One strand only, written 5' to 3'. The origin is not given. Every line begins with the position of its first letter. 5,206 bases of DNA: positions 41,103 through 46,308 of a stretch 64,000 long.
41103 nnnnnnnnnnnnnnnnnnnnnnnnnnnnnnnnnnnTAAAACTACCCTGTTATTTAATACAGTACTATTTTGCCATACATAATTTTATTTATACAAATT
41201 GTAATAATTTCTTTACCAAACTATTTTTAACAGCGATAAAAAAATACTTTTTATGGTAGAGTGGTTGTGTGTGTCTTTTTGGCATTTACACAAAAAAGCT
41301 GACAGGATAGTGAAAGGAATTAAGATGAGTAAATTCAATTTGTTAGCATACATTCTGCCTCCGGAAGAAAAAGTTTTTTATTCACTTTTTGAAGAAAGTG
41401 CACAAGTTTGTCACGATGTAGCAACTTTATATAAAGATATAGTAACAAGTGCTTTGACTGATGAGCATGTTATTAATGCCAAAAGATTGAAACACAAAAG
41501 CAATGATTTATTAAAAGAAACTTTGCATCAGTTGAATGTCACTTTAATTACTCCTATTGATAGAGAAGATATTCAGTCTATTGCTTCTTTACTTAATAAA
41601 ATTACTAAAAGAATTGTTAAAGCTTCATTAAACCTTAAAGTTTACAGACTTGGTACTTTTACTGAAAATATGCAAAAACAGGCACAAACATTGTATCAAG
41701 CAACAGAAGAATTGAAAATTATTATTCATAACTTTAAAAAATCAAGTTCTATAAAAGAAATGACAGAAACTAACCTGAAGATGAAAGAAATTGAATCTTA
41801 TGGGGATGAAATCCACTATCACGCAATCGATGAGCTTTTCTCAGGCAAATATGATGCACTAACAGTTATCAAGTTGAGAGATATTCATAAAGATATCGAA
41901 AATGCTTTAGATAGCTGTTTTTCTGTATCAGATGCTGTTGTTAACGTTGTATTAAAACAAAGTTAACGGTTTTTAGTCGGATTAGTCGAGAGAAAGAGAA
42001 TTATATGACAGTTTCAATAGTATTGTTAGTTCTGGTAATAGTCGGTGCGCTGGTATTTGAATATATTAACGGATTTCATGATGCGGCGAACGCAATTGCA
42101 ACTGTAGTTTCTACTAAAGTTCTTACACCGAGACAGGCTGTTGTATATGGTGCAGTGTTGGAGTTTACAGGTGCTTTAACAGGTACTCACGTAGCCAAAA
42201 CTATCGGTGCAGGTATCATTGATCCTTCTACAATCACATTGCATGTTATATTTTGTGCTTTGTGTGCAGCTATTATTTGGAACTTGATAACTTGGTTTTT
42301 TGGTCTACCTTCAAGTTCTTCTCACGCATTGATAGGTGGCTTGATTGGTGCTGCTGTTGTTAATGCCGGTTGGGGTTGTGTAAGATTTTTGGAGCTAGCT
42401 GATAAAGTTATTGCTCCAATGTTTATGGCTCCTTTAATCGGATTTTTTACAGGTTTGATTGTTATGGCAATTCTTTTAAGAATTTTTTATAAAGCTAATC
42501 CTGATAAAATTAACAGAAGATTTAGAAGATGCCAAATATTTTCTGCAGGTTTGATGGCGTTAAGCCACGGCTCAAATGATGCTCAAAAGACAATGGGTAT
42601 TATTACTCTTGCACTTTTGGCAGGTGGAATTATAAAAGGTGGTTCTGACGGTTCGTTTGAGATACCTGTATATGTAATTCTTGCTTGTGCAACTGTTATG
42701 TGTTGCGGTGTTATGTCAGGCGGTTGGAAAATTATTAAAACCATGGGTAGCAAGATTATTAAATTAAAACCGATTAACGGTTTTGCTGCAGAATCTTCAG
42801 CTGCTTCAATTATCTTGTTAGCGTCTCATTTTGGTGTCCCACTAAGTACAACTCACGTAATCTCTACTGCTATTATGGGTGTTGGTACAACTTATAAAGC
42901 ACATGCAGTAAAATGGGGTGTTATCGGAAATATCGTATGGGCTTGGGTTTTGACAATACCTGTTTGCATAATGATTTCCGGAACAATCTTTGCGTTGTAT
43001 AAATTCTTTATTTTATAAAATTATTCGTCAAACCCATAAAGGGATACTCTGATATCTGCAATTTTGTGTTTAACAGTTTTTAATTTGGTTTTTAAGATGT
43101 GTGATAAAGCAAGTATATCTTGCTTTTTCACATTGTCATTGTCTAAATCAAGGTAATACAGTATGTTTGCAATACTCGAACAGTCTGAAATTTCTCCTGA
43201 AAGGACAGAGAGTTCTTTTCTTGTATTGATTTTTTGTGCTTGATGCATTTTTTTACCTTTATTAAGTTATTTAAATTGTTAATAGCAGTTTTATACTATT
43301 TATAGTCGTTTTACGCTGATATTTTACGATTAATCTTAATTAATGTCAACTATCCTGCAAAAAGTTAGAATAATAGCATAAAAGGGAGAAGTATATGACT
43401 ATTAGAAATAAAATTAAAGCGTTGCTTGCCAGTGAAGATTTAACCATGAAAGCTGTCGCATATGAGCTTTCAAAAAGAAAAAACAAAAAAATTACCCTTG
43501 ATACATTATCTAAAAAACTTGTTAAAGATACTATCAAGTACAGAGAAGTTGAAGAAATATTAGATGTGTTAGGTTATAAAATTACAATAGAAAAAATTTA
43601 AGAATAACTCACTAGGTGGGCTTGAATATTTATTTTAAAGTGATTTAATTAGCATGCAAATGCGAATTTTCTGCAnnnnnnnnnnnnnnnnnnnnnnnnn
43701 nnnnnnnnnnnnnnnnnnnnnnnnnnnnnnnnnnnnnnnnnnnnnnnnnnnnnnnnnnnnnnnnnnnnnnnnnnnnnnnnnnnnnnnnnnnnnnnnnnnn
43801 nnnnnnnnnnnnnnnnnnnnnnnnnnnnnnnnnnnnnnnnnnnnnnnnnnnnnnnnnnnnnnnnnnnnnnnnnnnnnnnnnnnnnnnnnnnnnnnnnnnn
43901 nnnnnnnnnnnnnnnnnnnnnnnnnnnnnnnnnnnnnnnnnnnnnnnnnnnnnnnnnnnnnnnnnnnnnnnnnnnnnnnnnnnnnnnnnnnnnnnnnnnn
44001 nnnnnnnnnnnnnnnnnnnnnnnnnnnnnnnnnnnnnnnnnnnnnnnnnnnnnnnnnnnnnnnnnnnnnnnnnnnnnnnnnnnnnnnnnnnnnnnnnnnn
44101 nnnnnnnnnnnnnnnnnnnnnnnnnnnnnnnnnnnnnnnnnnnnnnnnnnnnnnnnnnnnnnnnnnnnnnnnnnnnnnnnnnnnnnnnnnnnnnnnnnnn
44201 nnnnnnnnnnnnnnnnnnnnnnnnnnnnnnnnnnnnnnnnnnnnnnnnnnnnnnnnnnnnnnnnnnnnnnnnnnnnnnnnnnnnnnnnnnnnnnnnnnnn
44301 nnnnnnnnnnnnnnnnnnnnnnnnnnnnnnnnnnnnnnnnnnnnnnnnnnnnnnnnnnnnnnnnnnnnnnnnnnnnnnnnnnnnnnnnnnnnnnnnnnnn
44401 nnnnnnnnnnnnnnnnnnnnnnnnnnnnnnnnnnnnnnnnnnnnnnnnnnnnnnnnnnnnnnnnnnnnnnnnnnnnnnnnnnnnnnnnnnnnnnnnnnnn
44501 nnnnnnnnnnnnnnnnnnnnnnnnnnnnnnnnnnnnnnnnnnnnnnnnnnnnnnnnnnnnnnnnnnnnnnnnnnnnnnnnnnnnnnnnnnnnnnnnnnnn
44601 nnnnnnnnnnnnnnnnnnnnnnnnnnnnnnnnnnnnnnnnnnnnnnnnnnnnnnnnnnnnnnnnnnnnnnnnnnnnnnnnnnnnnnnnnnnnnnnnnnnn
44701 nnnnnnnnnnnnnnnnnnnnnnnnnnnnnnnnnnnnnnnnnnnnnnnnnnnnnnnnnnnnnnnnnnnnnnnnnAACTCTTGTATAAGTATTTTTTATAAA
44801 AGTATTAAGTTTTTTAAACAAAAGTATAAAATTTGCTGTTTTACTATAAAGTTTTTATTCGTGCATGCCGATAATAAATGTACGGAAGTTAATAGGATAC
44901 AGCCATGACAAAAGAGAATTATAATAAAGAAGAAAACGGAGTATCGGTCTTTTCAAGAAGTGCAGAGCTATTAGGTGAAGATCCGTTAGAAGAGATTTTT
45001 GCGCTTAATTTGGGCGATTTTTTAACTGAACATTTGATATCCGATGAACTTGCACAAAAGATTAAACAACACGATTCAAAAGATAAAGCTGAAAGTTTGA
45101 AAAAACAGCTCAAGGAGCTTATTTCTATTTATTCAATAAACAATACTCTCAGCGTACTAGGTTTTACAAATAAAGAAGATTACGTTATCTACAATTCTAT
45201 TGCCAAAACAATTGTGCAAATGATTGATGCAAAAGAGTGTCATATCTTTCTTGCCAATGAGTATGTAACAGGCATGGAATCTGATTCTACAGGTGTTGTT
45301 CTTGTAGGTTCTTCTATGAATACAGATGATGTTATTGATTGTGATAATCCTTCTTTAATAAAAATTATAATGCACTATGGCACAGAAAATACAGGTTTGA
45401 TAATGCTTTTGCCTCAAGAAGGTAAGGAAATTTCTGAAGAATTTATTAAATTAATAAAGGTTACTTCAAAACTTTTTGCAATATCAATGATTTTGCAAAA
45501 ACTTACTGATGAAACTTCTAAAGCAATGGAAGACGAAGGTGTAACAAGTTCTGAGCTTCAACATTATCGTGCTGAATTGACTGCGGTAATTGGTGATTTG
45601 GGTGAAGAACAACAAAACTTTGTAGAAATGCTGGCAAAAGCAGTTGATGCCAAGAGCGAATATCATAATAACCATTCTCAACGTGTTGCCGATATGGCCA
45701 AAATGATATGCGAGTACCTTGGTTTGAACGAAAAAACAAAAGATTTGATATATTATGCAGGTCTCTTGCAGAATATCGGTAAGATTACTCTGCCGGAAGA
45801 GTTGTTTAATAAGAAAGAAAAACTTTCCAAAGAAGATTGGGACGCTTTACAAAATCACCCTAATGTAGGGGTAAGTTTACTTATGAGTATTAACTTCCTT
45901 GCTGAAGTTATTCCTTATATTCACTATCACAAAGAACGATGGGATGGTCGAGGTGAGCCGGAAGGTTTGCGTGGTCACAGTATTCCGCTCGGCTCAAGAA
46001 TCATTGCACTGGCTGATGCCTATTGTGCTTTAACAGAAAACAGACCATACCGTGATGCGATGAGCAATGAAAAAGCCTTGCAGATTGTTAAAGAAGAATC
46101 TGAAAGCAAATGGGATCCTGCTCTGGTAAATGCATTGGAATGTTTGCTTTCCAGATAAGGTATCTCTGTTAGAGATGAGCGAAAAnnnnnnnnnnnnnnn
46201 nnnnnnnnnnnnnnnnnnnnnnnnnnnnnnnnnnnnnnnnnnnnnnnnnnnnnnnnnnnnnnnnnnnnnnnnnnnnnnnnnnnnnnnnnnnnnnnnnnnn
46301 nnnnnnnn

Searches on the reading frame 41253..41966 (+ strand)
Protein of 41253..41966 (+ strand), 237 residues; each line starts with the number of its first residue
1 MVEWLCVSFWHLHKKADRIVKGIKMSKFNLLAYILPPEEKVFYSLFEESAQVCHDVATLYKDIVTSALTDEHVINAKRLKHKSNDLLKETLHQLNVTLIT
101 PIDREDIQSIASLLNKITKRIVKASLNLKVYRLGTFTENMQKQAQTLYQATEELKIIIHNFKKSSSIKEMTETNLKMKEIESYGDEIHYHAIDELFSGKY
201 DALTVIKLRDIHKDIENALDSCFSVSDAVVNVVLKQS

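Call 59: search_protein_families(library=pfam, proteins=[window:41253-41966:+], max_evalue=0.00001)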
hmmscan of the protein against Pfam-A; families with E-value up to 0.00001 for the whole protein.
window:41253-41966:+ (237 aa): 1 family
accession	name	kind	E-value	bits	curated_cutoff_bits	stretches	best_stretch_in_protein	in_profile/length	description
PF01865.21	PhoU_div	-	8.2e-09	35.6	24.4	1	38-231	9-210/214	Protein of unknown function DUF47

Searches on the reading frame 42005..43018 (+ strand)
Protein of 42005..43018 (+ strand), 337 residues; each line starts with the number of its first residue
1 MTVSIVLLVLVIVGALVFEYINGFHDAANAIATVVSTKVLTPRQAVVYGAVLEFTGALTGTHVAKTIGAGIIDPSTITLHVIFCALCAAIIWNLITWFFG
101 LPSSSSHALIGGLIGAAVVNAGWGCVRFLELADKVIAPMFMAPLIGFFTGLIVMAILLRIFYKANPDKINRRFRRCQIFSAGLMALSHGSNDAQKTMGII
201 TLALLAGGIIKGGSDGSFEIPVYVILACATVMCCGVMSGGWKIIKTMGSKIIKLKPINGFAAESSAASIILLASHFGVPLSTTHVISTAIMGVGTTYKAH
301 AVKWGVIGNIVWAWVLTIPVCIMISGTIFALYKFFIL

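Call 59: search_protein_families(library=pfam, proteins=[window:42005-43018:+], max_evalue=0.00001)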
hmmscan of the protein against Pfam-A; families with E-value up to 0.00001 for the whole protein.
window:42005-43018:+ (337 aa): 1 family
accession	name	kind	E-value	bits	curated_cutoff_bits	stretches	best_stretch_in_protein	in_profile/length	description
PF01384.25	PHO4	-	1.1e-99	334.1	33.7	1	22-325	1-350/350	Phosphate transporter family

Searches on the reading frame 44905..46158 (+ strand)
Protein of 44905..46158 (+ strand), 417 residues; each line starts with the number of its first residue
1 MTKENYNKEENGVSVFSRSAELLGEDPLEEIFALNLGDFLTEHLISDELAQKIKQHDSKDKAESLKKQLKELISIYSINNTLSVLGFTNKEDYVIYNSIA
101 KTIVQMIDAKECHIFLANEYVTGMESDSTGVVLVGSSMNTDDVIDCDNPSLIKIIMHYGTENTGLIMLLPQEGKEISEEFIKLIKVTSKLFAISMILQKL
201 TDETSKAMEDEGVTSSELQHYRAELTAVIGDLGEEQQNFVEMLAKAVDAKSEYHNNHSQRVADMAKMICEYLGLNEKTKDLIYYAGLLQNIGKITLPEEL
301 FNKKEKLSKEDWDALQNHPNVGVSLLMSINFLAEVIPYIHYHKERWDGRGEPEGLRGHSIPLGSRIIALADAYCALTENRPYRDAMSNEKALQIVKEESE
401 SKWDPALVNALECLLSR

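Call 59: search_protein_families(library=pfam, proteins=[window:44905-46158:+], max_evalue=0.00001)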
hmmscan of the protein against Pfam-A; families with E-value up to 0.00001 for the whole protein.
window:44905-46158:+ (417 aa): 3 families
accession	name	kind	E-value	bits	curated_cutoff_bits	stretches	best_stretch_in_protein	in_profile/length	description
PF13487.12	HD_5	-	1.2e-43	149.2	27.2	1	242-407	2-170/170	HD domain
PF01966.28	HD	-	6.5e-14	52.7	22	1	256-375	3-115/116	HD domain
PF08668.18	HDOD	-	2.6e-07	30.7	22.9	1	252-308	93-147/196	HDOD domain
